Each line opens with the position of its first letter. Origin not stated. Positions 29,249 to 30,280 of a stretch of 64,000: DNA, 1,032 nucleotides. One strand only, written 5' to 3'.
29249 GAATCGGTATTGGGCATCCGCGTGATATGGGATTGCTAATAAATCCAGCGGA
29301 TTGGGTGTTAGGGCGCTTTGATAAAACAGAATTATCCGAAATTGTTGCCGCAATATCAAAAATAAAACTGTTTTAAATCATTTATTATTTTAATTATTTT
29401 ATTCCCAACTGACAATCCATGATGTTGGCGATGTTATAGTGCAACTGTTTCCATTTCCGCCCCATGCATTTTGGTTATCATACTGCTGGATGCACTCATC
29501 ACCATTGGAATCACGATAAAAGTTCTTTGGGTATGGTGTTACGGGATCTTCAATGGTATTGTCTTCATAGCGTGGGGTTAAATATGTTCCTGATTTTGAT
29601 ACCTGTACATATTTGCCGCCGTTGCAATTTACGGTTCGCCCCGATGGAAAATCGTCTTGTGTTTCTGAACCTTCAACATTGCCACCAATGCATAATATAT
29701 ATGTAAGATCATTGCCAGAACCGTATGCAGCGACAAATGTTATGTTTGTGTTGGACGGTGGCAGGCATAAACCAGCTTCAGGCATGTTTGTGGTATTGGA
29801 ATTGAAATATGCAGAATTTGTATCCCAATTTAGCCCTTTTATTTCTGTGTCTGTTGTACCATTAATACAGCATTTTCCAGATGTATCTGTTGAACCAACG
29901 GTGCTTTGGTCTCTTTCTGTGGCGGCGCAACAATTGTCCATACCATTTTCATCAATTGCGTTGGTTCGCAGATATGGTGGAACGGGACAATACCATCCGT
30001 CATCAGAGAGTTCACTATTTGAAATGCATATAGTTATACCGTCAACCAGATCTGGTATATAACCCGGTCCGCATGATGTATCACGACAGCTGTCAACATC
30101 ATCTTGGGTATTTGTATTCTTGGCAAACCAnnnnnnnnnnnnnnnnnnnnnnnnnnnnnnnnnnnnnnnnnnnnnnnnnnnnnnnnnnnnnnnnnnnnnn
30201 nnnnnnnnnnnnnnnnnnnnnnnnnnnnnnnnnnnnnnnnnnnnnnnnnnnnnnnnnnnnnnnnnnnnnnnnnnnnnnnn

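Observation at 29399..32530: Third, dispersed paralog of the Cys-rich family with an Arg/Ser/Thr-rich spacer and an extra C-terminal module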

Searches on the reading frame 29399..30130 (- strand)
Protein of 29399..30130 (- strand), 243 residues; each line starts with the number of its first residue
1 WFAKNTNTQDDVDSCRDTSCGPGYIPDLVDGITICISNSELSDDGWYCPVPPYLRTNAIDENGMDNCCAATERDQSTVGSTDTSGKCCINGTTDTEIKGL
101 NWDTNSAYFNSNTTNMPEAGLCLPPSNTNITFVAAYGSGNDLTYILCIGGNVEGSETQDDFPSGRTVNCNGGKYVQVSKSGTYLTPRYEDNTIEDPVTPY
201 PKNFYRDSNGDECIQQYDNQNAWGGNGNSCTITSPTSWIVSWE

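Call 73: search_protein_families(library=pfam, proteins=[window:29399-30130:-], max_evalue=1)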
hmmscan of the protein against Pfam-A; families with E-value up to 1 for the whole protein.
window:29399-30130:- (243 aa): 0 families
